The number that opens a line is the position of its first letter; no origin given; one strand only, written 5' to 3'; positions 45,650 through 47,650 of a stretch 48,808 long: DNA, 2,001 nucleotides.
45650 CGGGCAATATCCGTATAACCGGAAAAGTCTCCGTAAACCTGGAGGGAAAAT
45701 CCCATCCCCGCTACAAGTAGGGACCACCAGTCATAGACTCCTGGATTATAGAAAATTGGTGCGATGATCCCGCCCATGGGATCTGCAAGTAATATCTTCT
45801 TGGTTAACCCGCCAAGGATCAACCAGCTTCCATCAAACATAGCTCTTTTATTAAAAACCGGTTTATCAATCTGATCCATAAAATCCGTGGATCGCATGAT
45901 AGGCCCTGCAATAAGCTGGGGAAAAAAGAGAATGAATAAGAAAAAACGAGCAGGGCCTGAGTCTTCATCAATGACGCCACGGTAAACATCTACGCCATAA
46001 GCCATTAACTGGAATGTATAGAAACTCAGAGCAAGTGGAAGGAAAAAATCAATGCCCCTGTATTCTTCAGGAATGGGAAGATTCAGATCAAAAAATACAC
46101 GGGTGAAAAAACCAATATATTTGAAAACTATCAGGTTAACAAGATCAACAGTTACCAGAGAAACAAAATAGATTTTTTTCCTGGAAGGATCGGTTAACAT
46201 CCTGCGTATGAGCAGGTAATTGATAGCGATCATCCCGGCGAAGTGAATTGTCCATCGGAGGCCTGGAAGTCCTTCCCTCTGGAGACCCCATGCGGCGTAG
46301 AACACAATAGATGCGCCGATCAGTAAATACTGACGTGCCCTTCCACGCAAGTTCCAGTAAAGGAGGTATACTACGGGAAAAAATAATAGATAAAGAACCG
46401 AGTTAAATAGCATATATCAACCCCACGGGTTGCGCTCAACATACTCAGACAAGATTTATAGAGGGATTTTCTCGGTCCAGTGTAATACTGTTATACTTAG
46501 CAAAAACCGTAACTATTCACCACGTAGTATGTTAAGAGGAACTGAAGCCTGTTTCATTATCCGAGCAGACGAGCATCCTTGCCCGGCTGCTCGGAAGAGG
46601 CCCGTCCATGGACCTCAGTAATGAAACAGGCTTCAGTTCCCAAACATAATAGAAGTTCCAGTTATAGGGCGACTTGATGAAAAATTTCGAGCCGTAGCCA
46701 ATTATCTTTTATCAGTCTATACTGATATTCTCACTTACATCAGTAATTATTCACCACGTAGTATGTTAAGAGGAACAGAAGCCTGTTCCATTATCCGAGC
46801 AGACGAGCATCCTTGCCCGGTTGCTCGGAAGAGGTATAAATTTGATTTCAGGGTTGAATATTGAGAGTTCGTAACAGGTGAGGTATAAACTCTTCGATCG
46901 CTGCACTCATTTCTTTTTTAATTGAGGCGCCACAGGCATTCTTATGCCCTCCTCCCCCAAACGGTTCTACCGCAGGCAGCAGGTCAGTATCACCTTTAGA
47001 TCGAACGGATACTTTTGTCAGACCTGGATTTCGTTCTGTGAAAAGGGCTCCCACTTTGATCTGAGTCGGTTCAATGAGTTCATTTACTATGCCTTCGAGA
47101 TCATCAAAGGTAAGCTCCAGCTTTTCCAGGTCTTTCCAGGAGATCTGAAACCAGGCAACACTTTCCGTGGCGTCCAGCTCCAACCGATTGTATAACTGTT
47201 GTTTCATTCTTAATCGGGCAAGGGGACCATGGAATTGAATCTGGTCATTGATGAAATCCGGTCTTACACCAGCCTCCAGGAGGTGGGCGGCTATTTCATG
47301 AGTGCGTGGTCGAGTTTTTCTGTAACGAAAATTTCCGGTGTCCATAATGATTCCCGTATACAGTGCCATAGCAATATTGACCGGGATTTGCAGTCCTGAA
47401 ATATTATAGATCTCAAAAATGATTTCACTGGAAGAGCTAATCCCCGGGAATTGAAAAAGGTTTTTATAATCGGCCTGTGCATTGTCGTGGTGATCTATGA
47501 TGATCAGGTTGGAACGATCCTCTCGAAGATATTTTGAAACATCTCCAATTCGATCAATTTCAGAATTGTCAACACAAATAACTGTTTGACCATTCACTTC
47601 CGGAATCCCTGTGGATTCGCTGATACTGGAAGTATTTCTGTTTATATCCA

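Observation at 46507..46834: Paired 94-nt structured direct repeats in the nrnA-MBOAT intergenic region, not matching any element I recognise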

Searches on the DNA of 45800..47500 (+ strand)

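Call 6: search_rna_families(source=window, start=45800, end=47500, threshold=evalue, max_evalue=10, show_alignments=3)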
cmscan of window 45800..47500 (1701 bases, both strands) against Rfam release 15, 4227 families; matches with E-value up to 10: 5.
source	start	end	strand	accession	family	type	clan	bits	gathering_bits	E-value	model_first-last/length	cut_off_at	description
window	46541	46637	+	RF03941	mir-3158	Gene; miRNA;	-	20.4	97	1.4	1-81/81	no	mir-3158 microRNA precursor family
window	46531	46645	-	RF00075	MIR166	Gene; miRNA;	-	19.9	60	0.15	1-111/111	no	mir-166 microRNA precursor family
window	46062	46137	-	RF01159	snoU18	Gene; snRNA; snoRNA; CD-box;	CL00047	19.8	47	4.1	1-71/71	no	Small nucleolar RNA U18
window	47240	47281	+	RF00608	SNORD99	Gene; snRNA; snoRNA; CD-box;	CL00064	18.7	60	1.6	1-74/74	no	Small nucleolar RNA SNORD99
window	46031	46054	+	RF03036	osmY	Gene; sRNA;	-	13.8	46.9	5.9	1-72/72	no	osmY RNA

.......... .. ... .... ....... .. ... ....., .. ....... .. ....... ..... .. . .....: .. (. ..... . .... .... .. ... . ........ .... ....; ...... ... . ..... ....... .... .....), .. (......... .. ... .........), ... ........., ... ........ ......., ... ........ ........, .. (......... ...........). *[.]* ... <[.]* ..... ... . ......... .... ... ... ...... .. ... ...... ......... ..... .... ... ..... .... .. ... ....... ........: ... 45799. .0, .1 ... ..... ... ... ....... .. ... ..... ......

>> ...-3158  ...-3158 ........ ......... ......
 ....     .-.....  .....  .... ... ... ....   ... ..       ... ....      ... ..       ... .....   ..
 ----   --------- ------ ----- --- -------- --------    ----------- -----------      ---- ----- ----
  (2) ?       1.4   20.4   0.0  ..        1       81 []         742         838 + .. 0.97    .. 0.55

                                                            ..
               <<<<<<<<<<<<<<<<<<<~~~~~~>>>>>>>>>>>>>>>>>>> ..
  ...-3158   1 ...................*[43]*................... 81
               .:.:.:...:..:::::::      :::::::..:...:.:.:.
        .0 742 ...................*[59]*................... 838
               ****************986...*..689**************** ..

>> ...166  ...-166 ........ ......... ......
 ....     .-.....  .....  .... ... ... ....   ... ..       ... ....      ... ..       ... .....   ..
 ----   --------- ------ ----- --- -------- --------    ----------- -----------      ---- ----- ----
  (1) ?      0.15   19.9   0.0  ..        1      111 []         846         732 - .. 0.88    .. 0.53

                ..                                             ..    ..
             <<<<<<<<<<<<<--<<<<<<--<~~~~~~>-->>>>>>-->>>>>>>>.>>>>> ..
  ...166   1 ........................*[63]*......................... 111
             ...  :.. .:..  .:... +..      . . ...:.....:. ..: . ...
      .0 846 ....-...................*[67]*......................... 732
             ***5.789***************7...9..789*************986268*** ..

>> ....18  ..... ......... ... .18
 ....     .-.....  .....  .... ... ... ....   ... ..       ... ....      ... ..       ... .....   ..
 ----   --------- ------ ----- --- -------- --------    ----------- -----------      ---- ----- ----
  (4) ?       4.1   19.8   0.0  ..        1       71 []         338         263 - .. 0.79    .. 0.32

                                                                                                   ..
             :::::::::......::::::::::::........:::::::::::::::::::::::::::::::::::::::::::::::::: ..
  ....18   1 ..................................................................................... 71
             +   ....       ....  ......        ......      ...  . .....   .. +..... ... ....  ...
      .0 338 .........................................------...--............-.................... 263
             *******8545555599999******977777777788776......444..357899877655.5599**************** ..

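Call 33: search_dna_similar(query=window:46485-46847:+, collection=plasmids, mode=distant, max_evalue=0.01)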
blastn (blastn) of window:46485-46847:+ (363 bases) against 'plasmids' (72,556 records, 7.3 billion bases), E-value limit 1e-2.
No match.

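Call 34: search_dna_similar(query=window:46485-46847:+, collection=phages, mode=distant, max_evalue=0.01)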
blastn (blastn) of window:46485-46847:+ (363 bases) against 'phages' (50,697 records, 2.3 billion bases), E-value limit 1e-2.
No match.

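Call 54: build_rna_model(alignment_id=A2, structure=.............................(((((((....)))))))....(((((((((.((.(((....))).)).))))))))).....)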
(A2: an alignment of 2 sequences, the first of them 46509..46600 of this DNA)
Model R1 built from alignment A2 (2 sequences, 92 columns); structure: as given.
model positions 92; base pairs 21; branch points 1; effective number of sequences 0.86; information 0.62 bits per position. Calibrated on 0.2 Mb of random sequence (short: E-values are rough).
structure used (alignment columns):
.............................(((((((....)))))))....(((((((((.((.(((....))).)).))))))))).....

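Call 55: search_with_rna_model(model_id=R1, sources=[window, L005, L006, L007, L008, L009, L010], max_evalue=10, show_alignments=4)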
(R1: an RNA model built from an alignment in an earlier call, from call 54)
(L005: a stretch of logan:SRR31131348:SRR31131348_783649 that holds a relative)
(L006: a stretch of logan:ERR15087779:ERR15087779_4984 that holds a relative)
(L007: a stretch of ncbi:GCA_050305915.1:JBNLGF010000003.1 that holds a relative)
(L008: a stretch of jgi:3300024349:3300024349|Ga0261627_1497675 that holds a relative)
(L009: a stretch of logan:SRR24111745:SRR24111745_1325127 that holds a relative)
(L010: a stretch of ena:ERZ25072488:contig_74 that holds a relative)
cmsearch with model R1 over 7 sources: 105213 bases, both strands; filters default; matches with E-value up to 10: 5.
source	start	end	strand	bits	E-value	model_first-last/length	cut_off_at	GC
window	46743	46834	+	123.3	1.7e-27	1-92/92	no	0.49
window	46509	46600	+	121.5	4.6e-27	1-92/92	no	0.5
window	46555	46688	-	29.6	7.5e-05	1-92/92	no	0.49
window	46789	46865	-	20.5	0.012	1-92/92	no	0.45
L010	7152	7215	-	11.9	1.4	1-92/92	no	0.58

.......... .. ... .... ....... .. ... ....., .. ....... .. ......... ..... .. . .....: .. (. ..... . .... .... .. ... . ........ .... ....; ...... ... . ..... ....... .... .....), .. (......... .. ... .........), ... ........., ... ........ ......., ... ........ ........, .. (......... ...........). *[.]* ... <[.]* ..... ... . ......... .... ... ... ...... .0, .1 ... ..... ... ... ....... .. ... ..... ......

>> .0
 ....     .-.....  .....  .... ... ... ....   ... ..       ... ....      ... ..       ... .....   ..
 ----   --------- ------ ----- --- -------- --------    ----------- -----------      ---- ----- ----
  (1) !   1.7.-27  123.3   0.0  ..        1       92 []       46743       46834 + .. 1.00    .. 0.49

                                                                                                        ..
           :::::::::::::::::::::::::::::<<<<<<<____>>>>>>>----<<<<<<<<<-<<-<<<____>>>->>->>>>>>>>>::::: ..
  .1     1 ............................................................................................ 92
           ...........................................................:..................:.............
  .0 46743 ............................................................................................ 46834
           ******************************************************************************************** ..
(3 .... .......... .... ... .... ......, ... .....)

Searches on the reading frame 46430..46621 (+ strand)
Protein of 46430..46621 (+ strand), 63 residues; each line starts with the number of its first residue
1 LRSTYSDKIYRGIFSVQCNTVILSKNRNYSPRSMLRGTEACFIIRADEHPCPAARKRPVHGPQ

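Call 13: search_protein_families(library=pfam, proteins=[window:46430-46621:+])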
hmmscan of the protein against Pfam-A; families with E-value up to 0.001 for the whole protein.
window:46430-46621:+ (63 aa): 0 families
